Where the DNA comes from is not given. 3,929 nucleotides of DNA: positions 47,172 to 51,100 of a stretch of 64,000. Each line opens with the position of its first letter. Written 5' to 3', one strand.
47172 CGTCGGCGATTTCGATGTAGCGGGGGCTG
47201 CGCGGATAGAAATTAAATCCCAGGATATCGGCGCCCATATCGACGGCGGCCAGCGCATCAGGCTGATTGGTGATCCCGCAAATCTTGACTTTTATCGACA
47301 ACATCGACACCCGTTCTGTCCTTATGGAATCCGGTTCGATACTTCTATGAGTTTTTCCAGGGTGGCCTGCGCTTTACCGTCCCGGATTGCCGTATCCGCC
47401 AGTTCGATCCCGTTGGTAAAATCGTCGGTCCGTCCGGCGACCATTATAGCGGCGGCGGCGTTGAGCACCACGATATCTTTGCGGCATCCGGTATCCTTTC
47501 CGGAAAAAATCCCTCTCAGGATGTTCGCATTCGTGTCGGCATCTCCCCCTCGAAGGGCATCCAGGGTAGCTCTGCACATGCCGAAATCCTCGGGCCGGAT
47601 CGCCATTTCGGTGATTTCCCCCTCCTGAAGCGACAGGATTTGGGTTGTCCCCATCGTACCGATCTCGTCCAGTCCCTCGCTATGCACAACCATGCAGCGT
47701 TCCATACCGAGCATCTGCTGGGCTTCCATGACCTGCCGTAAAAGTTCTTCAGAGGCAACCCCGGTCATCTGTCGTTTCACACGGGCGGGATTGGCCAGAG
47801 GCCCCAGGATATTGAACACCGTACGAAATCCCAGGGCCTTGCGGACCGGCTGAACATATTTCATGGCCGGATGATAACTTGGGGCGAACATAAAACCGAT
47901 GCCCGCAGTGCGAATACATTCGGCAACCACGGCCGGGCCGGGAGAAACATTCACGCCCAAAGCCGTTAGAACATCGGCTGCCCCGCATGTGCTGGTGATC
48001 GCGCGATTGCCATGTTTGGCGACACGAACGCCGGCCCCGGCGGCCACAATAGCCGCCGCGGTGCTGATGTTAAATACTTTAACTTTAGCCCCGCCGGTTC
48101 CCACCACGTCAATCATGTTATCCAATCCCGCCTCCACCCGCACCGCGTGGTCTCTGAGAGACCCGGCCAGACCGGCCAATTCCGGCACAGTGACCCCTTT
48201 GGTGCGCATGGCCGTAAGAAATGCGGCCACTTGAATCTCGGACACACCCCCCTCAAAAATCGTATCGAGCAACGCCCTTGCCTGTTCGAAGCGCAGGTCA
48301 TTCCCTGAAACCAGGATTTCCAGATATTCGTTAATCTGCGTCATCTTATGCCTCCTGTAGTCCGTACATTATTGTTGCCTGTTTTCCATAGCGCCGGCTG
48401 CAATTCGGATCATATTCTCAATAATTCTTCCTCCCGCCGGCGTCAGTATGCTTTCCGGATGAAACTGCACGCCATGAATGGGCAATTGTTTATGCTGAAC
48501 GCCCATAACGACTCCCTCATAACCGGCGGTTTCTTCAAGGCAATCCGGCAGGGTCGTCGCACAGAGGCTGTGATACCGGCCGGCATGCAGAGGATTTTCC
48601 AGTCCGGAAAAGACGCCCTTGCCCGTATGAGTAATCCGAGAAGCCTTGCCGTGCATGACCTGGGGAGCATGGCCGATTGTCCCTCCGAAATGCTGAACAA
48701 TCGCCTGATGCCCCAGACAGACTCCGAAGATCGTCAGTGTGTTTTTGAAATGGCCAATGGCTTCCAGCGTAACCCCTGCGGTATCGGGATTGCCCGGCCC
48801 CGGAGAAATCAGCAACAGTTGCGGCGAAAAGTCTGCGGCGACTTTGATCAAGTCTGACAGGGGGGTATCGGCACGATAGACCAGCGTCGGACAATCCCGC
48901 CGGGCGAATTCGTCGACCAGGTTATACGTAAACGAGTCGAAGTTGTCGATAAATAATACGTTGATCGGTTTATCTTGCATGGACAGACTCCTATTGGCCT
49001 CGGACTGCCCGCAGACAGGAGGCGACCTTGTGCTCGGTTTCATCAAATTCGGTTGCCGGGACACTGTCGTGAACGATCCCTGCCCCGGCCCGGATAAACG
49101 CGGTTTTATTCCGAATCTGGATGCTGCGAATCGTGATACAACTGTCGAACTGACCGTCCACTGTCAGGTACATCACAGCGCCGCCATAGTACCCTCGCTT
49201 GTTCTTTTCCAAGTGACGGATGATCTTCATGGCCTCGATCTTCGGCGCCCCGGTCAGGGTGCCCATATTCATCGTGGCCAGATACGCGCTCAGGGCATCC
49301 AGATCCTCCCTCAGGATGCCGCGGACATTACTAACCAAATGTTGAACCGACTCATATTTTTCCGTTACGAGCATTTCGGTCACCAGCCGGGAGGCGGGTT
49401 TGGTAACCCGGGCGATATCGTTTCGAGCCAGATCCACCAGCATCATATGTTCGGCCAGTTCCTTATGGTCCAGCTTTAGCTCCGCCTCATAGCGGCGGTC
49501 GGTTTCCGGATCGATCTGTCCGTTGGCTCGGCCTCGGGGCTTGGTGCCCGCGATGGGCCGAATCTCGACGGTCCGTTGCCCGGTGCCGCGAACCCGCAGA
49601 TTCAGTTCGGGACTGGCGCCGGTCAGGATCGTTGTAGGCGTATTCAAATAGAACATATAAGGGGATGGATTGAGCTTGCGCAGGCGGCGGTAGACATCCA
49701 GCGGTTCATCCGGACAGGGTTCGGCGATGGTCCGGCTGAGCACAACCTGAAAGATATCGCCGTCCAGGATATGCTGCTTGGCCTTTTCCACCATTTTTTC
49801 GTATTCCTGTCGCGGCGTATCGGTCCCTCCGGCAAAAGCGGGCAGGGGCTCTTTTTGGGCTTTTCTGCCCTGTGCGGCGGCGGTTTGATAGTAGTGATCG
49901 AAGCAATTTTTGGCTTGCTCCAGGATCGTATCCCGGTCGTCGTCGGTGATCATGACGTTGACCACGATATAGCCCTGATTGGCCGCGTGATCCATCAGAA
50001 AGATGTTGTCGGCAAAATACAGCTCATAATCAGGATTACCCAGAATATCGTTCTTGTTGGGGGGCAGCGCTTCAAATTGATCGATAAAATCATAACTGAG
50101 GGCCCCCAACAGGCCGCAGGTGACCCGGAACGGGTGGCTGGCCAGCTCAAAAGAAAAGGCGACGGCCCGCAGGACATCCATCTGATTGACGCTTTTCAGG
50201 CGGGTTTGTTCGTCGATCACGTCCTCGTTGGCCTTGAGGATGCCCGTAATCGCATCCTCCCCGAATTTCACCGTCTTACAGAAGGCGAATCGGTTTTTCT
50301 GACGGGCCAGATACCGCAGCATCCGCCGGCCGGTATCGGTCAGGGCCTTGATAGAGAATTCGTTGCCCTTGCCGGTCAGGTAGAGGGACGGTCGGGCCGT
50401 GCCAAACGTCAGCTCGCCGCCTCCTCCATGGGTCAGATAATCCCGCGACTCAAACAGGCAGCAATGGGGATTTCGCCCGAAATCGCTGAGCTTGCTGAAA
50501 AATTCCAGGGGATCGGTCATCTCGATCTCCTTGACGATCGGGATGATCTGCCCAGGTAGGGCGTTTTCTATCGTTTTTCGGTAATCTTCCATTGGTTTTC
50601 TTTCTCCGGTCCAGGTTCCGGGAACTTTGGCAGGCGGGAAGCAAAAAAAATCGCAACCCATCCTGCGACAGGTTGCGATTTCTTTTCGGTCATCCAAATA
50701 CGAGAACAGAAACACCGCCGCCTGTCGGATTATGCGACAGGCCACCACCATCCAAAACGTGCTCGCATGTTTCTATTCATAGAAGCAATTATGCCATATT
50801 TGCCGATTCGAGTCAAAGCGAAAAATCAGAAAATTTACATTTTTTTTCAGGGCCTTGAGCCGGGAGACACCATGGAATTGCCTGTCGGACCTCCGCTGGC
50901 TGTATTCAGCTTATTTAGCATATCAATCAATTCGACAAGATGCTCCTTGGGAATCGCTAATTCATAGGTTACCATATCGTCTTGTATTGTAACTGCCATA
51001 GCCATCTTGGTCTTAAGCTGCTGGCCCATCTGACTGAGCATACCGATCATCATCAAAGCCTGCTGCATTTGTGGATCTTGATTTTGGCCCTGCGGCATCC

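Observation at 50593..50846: Classic ribosome-mediated trp attenuator: promoter, WWW leader peptide, alternative hairpins and terminator upstream of trpE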

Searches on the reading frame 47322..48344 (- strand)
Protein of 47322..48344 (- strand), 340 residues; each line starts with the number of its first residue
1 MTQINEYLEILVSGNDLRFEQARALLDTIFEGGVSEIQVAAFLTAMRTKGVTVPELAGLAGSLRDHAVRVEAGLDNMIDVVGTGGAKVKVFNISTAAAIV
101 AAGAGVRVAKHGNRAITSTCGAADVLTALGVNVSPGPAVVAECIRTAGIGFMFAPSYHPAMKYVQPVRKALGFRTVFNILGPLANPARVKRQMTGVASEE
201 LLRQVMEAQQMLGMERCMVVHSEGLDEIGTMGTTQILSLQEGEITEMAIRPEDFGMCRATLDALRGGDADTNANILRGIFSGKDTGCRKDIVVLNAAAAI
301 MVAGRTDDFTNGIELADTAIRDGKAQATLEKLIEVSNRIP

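Call 8: search_protein_families(library=pfam, proteins=[window:47322-48344:-])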
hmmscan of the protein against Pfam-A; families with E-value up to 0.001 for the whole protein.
window:47322-48344:- (340 aa): 2 families
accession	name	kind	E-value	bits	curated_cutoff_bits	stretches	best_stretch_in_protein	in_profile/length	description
PF00591.27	Glycos_transf_3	-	1.2e-90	304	27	1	76-325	3-252/253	Glycosyl transferase family, a/b domain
PF02885.22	Glycos_trans_3N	-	1.1e-18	67.1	26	1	6-67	2-63/63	Glycosyl transferase family, helical bundle domain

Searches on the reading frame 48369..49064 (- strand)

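Call 8: search_protein_families(library=pfam, proteins=[window:48369-49064:-])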
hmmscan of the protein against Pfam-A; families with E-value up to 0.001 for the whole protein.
window:48369-49064:- (231 aa): 2 families
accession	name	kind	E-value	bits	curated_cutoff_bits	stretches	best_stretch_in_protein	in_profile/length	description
PF00117.34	GATase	-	3.5e-51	174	22.8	1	38-218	2-186/190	Glutamine amidotransferase class-I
PF07722.19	Peptidase_C26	-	0.00042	20.6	20.5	0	108-204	104-219/219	Peptidase C26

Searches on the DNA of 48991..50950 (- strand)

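Call 4: search_rna_families(source=window, start=50500, end=50950, threshold=evalue, max_evalue=10, show_alignments=3)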
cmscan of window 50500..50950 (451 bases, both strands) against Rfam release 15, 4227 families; matches with E-value up to 10: 1.
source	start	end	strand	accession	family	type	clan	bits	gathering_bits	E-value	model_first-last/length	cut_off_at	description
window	50623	50671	-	RF03848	mir-1549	Gene; miRNA;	-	13.9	91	8.6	1-63/63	no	mir-1549 microRNA precursor family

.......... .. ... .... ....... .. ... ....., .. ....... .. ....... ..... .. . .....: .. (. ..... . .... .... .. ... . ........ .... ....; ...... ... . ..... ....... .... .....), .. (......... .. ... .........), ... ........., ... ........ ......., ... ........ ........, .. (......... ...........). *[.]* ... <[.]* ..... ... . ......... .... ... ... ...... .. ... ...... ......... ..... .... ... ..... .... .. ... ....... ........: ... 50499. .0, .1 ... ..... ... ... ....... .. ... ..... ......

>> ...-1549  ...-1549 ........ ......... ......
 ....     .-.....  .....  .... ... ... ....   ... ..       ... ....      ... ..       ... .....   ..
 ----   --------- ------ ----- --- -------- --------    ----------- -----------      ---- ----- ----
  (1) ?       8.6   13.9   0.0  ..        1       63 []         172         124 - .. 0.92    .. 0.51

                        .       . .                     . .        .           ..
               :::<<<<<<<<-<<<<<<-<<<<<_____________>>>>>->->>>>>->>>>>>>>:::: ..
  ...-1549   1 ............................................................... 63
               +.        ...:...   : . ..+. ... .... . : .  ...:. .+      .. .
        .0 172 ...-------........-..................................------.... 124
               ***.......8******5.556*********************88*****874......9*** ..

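Call 53: search_rna_families(sources=[L071, L025, L005, L014, L033, L063, L079, L043, L020, L010, L053, L001, L036, L048, L075], threshold=gathering)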
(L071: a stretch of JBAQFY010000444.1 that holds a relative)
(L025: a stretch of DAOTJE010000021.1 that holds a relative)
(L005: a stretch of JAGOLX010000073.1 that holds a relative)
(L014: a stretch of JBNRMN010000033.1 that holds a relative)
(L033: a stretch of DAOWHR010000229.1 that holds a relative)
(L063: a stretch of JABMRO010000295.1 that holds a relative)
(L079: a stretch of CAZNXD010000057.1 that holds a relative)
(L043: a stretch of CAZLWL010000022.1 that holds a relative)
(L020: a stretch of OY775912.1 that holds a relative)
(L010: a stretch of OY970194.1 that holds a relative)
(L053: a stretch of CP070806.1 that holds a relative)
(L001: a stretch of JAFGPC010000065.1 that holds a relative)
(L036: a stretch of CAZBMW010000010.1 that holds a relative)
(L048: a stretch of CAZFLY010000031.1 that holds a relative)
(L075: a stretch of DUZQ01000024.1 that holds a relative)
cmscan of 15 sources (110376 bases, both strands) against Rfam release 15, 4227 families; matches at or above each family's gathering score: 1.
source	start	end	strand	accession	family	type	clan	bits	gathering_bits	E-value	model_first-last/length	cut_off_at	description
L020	2570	2616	+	RF01687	Acido-Lenti-1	Gene; sRNA;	-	41.8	37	7.7e-06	1-46/46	no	Acido-Lenti-1 RNA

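Call 54: search_rna_families(source=L071, start=2740, end=3010, threshold=evalue, max_evalue=10)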
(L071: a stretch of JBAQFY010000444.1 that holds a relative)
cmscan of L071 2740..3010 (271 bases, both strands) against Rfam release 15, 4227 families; matches with E-value up to 10: 15.
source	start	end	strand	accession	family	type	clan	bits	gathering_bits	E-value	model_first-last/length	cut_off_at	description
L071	2858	2958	+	RF02426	SpF03_sRNA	Gene; sRNA;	-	25.5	50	0.075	1-106/106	no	Streptococcus sRNA SpF03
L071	2916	2970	-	RF02844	RefA9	Gene; antisense;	-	20.8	49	0.5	1-64/64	no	Enterococcus sRNA A9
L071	2905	2954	-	RF02416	TCV_H4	Cis-reg;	-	18.8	50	0.59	1-51/51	no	Turnip crinkle virus 3'UTR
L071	2868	2958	+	RF02732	JA04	Gene; sRNA;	-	18.6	81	2.5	1-81/81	no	Aggregatibacter sRNA JA04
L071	2879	2957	-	RF01776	RatA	Gene; antitoxin;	-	17.9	49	8.7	1-91/91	no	RNA anti-toxin A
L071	2913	2977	-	RF02083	OrzO-P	Gene; antitoxin;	-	15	60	5.5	1-76/76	no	OrzO-P RNA antitoxin family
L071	2886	2950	+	RF02430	SpF19_sRNA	Gene; sRNA;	-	14.8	60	7.8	1-99/99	no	Streptococcus sRNA SpF19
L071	2818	2954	+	RF00558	L20_leader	Cis-reg; leader;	-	14.5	58.7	2.2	1-127/127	no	Ribosomal protein L20 leader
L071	2740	2892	+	RF01240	snR85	Gene; snRNA; snoRNA; HACA-box;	CL00024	13.8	37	2.6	17-180/180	5'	Small nucleolar RNA snR85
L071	2743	2783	+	RF04332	Plastid-rpoB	Cis-reg;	-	13.7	45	8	9-45/49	no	Plastid-rpoB 5UTR RNA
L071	2740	2772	-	RF00571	SNORD65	Gene; snRNA; snoRNA; CD-box;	CL00057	13.6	41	1.7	1-33/73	3'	Small nucleolar RNA SNORD65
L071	2913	2951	-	RF02607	AbsR25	Gene; sRNA;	-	13.1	47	7.3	126-164/164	no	Acinetobacter sRNA 25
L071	2838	2892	+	RF02979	freshwater-1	Gene; sRNA;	-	12.4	72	4.7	1-62/62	no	freshwater-1 RNA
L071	2909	2943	+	RF02405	P34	Gene; sRNA;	-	11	44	1.2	365-399/399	no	Pseudomonas sRNA P34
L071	2818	2876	+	RF02186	ST7-OT3_4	Gene; lncRNA;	-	10.1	80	3.8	1-73/73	no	ST7 overlapping transcript 3 conserved region 4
